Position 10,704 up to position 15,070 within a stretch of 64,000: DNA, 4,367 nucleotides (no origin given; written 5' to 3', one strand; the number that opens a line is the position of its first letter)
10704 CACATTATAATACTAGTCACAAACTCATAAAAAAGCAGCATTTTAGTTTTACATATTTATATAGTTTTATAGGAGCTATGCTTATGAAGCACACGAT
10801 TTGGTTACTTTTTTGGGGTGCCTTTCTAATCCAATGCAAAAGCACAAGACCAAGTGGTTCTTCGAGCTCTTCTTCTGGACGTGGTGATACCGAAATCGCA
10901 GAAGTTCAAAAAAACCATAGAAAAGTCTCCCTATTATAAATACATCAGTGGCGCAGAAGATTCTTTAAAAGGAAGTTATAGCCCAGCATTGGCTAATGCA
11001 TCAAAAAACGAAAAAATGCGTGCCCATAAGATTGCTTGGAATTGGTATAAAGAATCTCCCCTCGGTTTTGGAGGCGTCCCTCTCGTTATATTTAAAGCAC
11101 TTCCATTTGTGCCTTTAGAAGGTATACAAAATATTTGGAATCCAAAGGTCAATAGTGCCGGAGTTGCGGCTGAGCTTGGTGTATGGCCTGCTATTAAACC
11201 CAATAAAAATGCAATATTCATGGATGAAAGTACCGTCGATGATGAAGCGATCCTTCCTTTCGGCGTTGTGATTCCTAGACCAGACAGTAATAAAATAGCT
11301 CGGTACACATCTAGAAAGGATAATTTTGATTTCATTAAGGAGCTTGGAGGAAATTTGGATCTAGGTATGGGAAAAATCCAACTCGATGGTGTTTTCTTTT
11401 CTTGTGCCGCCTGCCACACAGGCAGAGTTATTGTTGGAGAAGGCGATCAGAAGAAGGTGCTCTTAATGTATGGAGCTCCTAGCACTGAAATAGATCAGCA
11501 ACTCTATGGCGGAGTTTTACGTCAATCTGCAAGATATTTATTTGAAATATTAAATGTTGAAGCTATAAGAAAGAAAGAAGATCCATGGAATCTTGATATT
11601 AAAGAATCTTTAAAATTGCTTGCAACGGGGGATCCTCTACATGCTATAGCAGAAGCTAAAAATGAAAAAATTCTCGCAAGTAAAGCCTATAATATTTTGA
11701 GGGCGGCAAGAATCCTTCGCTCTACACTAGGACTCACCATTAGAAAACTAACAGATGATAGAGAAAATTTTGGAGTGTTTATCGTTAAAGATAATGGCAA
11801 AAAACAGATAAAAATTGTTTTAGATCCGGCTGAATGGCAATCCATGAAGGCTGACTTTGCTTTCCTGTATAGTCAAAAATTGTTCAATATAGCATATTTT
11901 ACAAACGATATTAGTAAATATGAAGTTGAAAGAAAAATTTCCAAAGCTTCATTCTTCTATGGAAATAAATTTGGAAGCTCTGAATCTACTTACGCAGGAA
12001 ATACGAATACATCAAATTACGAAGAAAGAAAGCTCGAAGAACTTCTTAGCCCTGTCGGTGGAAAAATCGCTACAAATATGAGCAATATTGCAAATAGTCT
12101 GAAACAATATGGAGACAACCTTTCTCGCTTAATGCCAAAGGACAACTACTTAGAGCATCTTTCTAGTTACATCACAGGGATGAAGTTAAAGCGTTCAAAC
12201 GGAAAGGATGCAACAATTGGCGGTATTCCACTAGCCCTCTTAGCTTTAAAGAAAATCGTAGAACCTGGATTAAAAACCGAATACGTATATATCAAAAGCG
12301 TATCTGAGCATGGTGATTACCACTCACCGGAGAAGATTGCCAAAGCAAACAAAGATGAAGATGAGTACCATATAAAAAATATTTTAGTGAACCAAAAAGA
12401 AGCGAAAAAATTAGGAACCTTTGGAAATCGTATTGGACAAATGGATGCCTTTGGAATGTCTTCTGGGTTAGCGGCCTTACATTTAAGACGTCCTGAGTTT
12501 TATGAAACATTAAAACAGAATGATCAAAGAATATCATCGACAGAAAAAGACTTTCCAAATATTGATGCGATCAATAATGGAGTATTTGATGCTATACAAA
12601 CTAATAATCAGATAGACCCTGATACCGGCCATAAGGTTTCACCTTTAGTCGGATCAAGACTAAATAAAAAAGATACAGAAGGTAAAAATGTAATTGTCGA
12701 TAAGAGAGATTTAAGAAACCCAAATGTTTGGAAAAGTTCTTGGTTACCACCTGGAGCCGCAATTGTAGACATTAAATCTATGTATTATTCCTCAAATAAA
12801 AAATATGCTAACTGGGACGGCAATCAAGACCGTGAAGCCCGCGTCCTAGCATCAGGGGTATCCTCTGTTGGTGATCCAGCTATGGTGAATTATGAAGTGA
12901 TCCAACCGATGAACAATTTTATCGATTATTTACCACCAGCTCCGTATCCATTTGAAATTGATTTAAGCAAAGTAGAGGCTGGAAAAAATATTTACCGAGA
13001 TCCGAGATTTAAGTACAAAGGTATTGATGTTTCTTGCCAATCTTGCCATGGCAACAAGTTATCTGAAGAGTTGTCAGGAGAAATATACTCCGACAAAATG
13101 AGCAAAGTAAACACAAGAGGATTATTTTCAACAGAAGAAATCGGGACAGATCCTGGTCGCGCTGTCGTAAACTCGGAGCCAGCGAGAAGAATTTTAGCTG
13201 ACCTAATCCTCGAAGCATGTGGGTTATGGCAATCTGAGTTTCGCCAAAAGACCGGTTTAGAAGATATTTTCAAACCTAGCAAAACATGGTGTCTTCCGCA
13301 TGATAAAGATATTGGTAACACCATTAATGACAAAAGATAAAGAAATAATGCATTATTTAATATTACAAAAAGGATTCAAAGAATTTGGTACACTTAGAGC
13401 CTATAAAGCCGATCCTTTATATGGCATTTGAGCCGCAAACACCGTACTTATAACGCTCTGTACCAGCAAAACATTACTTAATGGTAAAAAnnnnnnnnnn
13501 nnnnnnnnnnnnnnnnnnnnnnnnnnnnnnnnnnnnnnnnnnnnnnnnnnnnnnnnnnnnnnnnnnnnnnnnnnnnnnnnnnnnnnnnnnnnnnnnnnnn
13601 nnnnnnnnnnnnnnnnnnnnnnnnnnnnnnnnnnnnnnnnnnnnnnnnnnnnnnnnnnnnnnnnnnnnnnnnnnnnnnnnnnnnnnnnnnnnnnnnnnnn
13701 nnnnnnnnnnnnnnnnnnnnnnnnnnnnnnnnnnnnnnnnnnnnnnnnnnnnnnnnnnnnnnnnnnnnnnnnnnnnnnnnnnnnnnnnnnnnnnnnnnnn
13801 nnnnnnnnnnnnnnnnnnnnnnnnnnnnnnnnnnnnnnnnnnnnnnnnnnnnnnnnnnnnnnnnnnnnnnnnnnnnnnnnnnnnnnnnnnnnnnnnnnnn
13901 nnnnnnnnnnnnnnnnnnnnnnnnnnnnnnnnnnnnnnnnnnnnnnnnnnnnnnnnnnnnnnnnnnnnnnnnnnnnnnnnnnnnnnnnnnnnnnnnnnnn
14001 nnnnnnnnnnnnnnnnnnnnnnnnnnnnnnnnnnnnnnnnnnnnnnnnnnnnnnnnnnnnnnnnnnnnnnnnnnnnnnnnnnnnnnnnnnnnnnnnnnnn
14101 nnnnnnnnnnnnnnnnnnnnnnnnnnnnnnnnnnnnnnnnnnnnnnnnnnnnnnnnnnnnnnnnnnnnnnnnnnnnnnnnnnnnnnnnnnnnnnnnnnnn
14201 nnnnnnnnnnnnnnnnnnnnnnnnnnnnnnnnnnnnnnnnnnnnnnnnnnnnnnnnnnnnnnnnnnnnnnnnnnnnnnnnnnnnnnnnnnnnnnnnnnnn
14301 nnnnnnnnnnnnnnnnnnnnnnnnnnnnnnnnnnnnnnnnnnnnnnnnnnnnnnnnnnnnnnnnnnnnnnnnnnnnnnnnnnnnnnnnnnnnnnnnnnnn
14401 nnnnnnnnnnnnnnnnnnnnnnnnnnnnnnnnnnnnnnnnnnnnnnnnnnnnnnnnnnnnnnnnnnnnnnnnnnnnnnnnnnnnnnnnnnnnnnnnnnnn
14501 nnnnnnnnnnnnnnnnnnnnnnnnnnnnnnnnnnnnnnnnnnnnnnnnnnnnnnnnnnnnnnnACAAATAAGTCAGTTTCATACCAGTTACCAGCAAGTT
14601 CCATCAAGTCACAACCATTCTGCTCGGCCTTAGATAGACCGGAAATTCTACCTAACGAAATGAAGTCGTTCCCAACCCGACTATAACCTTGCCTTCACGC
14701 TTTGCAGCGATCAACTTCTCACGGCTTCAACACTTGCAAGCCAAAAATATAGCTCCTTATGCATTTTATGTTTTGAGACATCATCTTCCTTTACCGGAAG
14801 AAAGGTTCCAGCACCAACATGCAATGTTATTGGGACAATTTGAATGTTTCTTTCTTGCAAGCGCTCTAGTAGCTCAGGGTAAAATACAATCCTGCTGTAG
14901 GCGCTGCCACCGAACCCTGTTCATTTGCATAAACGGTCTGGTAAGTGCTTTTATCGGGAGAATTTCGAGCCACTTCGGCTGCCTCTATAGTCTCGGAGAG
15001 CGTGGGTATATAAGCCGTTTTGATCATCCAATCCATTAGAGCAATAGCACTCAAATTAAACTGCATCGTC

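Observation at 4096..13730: Candidate undescribed envelope module: four intact secreted or lipid-anchored unknowns bracketed by two decaying haem enzymes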

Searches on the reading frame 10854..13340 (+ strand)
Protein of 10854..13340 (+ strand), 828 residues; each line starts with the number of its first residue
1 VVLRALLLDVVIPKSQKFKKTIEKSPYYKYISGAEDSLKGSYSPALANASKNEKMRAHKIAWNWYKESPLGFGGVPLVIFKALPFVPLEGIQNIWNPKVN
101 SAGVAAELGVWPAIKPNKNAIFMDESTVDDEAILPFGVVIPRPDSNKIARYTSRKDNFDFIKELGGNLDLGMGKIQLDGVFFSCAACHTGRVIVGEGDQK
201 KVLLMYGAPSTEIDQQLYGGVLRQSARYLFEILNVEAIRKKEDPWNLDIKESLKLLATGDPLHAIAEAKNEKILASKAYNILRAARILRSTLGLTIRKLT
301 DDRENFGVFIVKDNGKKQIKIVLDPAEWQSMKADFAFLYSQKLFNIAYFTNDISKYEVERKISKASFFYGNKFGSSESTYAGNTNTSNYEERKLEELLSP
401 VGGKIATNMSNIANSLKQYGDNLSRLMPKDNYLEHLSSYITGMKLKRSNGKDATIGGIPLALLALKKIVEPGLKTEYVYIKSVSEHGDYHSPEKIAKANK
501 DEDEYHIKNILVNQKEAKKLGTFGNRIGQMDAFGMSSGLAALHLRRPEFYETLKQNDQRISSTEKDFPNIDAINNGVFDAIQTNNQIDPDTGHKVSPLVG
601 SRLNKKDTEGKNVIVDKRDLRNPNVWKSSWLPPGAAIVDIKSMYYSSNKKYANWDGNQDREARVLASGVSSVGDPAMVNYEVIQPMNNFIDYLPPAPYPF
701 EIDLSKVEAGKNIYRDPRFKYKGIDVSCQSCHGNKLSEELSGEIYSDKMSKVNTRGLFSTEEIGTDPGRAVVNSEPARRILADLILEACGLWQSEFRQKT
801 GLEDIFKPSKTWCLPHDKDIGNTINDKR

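Call 4: search_protein_families(library=pfam, proteins=[window:10854-13340:+], max_evalue=0.1)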
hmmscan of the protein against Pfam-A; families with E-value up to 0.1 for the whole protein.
window:10854-13340:+ (828 aa): 2 families
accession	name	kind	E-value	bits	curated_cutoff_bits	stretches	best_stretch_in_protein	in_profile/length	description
PF09086.16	DUF1924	-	0.00014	22.5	22.5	1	706-738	7-39/96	Domain of unknown function (DUF1924)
PF03150.19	CCP_MauG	-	0.015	16.4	25.6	0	706-735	3-31/149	Di-haem cytochrome c peroxidase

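Call 5: search_protein_families(library=ncbifam, proteins=[window:10854-13340:+], max_evalue=0.1)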
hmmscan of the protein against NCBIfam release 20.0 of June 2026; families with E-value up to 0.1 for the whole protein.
window:10854-13340:+ (828 aa): 2 families
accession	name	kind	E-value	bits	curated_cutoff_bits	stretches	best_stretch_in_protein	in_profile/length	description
NF040606.1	CytoC_perox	subfamily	2.8e-06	26.8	150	1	678-771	265-343/524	di-heme-cytochrome C peroxidase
TIGR04484.1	thiosulf_SoxA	equivalog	0.019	14.3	110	0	707-748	108-146/212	sulfur oxidation c-type cytochrome SoxA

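Call 24: find_homologous_proteins(query=window:10854-13340:+)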
Query window:10854-13340:+ (828 aa): 1 proteins with E <= 0.001 among 8000 candidates.
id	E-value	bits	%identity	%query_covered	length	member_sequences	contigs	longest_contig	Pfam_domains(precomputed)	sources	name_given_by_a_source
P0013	0.0e+0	1891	100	100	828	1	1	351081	-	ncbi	ncbi:MAG: hypothetical protein R3B45_08675 [Bdellovibrionota bacterium]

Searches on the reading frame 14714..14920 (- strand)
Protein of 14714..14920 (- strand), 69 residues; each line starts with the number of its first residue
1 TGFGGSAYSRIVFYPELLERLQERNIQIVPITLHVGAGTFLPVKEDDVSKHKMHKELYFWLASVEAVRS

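Call 88: search_protein_families(library=pfam, proteins=[window:14714-14920:-], max_evalue=0.01)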
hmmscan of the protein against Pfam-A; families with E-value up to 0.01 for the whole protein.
seq(69 aa): 1 family
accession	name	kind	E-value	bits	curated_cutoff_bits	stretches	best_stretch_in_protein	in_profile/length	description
PF02547.20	Queuosine_synth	-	1.9e-14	54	25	1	13-58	169-214/322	Queuosine biosynthesis protein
